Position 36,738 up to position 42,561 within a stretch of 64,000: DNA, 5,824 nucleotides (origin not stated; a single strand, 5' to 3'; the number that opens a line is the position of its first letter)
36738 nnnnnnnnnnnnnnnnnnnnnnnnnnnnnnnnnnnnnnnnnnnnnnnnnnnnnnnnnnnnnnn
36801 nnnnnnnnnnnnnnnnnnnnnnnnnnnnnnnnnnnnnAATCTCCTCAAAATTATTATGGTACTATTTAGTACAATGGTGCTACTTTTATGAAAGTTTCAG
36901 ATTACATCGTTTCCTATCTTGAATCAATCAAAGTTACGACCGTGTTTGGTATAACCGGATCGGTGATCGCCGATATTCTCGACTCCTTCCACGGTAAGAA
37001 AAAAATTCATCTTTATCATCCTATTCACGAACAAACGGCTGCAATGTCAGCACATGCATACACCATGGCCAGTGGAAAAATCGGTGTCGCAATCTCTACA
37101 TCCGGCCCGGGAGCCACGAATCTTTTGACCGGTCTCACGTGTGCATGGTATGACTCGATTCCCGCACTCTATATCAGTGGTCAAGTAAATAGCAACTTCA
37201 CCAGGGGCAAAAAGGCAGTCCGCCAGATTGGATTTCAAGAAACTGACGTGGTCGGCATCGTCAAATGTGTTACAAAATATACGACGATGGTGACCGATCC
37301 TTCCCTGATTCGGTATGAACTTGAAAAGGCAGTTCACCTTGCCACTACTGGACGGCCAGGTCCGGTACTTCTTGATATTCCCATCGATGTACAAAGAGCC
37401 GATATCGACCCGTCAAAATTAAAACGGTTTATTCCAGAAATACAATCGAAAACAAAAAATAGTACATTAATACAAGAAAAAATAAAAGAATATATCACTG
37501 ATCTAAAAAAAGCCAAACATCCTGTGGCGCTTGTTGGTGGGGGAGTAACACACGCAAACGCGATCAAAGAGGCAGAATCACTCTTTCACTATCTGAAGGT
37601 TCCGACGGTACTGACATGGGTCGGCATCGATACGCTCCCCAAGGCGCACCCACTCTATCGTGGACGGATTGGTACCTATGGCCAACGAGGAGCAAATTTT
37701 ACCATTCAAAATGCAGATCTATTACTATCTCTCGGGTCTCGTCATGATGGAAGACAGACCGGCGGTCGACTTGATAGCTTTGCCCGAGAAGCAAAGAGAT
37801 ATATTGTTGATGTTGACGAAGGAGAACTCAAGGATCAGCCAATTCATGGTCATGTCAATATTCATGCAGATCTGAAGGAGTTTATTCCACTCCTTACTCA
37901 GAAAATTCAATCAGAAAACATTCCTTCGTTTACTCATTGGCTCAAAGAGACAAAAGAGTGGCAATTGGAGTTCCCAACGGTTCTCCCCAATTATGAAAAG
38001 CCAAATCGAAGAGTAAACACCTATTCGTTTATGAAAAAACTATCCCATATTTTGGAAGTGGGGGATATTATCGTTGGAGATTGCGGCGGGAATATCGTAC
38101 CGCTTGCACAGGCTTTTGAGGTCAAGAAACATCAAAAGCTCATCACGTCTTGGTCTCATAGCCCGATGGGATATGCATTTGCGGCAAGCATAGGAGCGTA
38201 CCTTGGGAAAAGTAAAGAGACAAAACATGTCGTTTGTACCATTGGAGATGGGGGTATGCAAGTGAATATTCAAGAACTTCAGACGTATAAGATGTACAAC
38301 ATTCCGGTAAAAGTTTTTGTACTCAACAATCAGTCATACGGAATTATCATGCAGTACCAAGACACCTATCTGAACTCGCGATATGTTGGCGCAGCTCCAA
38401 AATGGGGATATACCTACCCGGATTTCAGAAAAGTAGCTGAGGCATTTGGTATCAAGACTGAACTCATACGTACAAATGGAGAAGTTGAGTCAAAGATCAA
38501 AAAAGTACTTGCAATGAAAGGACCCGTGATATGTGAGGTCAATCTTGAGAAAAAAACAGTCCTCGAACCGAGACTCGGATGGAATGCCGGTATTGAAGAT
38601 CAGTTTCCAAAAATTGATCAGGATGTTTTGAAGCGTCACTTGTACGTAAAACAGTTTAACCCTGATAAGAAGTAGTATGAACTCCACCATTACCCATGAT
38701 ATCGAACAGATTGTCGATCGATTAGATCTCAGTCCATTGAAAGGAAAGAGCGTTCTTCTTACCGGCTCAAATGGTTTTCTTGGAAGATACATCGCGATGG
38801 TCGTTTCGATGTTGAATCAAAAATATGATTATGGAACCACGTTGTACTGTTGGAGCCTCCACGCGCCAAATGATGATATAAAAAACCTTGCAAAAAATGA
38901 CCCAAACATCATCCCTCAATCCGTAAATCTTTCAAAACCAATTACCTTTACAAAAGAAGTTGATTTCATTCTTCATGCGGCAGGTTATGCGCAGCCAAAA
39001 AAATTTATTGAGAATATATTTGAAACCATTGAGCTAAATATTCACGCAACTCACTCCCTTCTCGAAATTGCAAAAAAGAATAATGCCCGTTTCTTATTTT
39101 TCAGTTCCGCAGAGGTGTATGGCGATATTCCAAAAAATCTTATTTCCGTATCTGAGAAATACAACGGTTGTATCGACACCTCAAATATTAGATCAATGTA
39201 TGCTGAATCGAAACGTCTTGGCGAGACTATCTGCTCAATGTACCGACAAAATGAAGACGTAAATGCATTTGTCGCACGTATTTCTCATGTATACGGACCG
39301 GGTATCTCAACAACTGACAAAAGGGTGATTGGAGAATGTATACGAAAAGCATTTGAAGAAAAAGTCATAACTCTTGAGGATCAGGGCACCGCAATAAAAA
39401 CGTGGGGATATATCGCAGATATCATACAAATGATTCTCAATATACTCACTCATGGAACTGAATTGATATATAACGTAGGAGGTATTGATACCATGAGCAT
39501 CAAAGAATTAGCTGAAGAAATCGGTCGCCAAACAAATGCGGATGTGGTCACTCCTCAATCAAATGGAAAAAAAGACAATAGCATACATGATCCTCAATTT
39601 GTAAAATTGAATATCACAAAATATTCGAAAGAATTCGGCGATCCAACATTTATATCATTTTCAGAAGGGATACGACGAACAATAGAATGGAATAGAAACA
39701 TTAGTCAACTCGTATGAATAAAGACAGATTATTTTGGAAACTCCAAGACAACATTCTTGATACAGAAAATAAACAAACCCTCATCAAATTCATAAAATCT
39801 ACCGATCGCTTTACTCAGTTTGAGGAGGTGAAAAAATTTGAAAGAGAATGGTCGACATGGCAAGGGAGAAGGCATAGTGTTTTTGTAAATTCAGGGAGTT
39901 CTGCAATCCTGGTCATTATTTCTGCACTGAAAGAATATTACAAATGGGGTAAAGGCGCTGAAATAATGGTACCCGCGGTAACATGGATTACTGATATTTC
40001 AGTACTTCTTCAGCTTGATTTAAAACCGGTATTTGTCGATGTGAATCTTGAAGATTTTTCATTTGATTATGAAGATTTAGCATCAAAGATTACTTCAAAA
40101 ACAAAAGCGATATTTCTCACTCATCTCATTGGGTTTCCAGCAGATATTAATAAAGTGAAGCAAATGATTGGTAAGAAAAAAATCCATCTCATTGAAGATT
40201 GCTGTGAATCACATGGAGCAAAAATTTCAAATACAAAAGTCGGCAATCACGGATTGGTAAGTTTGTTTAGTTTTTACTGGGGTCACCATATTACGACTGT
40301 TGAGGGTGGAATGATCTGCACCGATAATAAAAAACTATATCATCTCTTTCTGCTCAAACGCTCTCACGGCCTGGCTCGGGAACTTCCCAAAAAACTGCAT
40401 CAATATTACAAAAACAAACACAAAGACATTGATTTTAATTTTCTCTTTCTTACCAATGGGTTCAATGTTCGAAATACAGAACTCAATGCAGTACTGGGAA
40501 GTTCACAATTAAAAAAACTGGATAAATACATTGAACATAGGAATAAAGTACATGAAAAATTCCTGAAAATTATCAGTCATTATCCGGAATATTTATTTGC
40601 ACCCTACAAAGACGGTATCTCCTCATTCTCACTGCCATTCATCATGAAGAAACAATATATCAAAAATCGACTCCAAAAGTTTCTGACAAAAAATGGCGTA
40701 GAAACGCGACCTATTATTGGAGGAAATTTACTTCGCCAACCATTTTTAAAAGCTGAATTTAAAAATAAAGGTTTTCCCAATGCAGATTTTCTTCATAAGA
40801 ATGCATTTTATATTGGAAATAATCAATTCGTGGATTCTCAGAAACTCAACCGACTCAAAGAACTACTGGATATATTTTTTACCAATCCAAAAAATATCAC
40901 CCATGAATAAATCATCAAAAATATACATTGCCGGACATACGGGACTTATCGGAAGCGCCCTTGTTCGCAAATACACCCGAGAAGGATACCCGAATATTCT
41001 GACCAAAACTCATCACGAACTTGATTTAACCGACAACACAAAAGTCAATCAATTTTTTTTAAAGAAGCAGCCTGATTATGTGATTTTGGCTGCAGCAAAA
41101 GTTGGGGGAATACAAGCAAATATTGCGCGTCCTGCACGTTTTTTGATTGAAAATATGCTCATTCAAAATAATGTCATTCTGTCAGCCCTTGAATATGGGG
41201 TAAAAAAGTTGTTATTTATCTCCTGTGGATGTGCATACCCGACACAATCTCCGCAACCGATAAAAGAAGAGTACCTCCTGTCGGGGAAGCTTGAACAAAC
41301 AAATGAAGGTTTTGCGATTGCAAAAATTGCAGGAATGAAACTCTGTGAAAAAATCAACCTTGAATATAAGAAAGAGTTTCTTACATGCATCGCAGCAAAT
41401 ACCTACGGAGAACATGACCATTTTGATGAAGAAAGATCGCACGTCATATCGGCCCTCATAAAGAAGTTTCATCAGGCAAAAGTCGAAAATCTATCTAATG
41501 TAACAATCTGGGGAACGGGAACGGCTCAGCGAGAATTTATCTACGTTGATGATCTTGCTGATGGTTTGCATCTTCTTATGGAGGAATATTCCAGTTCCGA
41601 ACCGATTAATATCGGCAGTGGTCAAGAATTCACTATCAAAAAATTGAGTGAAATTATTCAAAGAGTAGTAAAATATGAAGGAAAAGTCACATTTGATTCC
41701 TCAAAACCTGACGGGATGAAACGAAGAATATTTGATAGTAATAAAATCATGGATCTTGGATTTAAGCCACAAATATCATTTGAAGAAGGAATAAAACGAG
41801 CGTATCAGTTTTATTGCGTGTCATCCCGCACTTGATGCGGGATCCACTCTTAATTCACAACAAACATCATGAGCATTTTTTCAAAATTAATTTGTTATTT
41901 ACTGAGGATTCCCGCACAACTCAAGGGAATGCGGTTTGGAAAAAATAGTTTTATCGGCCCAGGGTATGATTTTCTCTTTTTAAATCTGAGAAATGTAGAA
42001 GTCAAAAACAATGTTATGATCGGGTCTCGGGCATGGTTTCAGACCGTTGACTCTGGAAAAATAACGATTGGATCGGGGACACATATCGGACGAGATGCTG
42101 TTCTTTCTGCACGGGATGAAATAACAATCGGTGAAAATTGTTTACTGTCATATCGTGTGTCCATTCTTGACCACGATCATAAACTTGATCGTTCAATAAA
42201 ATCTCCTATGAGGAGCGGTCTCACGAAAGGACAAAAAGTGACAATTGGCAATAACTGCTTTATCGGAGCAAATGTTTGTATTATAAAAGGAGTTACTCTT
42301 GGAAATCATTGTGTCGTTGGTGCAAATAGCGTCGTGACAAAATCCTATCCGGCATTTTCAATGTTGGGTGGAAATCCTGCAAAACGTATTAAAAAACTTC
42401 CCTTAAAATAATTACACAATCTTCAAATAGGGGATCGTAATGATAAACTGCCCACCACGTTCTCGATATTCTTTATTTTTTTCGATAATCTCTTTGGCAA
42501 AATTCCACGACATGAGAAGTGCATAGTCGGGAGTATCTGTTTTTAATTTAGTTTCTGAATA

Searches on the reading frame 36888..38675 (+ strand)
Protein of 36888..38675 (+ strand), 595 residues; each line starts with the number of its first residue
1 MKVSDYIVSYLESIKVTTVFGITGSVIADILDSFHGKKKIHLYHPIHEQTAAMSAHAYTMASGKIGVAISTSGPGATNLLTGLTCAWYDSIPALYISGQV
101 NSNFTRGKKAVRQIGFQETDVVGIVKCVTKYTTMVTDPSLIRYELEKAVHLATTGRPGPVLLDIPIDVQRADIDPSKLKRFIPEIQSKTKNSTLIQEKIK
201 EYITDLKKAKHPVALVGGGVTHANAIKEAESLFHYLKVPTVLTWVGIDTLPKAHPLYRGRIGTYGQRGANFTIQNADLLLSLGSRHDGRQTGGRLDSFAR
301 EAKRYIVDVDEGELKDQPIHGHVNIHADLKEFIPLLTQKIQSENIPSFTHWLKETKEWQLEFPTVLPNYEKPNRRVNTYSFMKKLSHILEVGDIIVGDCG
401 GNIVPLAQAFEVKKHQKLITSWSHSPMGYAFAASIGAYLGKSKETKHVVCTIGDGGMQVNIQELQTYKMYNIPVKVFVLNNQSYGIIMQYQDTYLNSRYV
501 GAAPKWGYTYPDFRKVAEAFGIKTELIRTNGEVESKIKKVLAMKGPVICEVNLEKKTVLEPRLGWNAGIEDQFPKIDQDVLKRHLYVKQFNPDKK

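Call 13: search_protein_families(library=pfam, proteins=[window:36888-38675:+], max_evalue=0.001)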
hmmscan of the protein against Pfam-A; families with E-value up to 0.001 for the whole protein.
window:36888-38675:+ (595 aa): 3 families
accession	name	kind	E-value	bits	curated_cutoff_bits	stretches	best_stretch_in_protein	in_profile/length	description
PF02775.26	TPP_enzyme_C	-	3.7e-36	124.6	21.9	1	401-551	4-151/151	Thiamine pyrophosphate enzyme, C-terminal TPP binding domain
PF02776.23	TPP_enzyme_N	-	3.5e-31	107.9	26.8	1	1-121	1-116/119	Thiamine pyrophosphate enzyme, N-terminal TPP binding domain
PF00205.28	TPP_enzyme_M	-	4.3e-25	88.4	30.4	1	200-333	2-134/137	Thiamine pyrophosphate enzyme, central domain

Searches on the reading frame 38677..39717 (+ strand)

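Call 13: search_protein_families(library=pfam, proteins=[window:38677-39717:+], max_evalue=0.001)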
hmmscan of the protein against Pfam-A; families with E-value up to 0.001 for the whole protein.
window:38677-39717:+ (346 aa): 6 families
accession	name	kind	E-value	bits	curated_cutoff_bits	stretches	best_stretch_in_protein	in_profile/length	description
PF01370.27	Epimerase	-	1.9e-35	122.9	20.9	1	26-268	1-240/240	NAD dependent epimerase/dehydratase family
PF16363.11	GDP_Man_Dehyd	-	1.3e-26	94.3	27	1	27-342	1-323/332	GDP-mannose 4,6 dehydratase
PF04321.23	RmlD_sub_bind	-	3.4e-13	49.8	27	1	26-335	3-281/287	RmlD substrate binding domain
PF07993.18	NAD_binding_4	-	7.8e-12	45.3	20.1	1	91-211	85-216/258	Male sterility protein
PF01073.25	3Beta_HSD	-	3e-09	36.7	22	1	28-224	2-199/280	3-beta hydroxysteroid dehydrogenase/isomerase family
PF02719.21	Polysacc_synt_2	-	0.00051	19.8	20.2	0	92-138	75-121/293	Polysaccharide biosynthesis protein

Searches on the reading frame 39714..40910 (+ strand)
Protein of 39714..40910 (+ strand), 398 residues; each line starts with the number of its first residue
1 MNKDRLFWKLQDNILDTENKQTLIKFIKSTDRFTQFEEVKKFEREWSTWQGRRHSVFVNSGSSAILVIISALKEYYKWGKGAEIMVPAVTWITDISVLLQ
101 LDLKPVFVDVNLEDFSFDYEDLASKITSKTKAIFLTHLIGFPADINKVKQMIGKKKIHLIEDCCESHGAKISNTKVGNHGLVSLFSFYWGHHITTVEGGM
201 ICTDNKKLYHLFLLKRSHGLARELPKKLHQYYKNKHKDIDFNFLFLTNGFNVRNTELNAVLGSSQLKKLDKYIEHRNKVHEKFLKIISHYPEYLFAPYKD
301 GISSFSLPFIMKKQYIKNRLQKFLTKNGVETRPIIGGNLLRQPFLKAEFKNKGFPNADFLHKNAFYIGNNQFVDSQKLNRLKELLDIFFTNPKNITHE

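Call 13: search_protein_families(library=pfam, proteins=[window:39714-40910:+], max_evalue=0.001)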
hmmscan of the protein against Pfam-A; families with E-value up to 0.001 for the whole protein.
window:39714-40910:+ (398 aa): 1 family
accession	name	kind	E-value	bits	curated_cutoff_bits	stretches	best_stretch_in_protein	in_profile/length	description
PF01041.23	DegT_DnrJ_EryC1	-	2.7e-68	231.3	19.8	1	17-368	5-342/360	DegT/DnrJ/EryC1/StrS aminotransferase family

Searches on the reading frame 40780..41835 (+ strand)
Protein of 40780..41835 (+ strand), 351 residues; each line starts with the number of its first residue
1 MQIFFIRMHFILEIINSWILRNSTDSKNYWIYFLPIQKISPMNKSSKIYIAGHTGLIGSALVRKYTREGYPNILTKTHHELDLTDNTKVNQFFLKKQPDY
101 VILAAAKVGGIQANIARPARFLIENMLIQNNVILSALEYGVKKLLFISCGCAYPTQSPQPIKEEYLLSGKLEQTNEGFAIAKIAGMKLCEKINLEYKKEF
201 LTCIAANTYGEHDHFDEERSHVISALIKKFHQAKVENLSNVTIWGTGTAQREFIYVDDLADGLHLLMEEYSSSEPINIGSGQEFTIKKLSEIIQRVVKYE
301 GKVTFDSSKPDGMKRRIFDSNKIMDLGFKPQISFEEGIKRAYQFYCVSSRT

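Call 14: search_protein_families(library=pfam, proteins=[window:40780-41835:+], max_evalue=0.001)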
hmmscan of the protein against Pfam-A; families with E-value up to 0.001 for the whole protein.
window:40780-41835:+ (351 aa): 4 families
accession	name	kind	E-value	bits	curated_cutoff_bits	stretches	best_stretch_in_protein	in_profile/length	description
PF01370.27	Epimerase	-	4.1e-57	193.8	20.9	1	48-279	1-240/240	NAD dependent epimerase/dehydratase family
PF16363.11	GDP_Man_Dehyd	-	4.2e-19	69.6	27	1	78-340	56-331/332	GDP-mannose 4,6 dehydratase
PF04321.23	RmlD_sub_bind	-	5.5e-08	32.7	27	1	47-156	2-108/287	RmlD substrate binding domain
PF02719.21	Polysacc_synt_2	-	0.00023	20.9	20.2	0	82-150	62-129/293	Polysaccharide biosynthesis protein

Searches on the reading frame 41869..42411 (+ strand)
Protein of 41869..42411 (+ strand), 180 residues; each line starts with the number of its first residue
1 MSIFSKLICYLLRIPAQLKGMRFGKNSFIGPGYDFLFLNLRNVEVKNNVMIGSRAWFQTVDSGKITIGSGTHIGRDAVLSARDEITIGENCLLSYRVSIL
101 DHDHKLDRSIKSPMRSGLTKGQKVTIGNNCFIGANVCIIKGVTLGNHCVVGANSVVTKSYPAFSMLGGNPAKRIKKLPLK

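Call 57: search_protein_families(library=pfam, proteins=[window:41869-42411:+], max_evalue=0.01)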
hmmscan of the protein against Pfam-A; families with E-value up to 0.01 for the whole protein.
window:41869-42411:+ (180 aa): 4 families
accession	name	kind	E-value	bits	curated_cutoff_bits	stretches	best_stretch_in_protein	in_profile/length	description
PF14602.12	Hexapep_2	-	9.2e-17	60.9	27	1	124-158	2-34/34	Hexapeptide repeat of succinyl-transferase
PF00132.30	Hexapep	-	2.8e-15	55.7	27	1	124-158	2-36/36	Bacterial transferase hexapeptide (six repeats)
PF25084.1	LbH_EIF2B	-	2.4e-06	27.9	54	1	121-160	19-57/105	EIF2B subunit epsilon LbH domain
PF21711.3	DCTN5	-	0.0012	19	40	0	120-164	30-77/182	Dynactin subunit 5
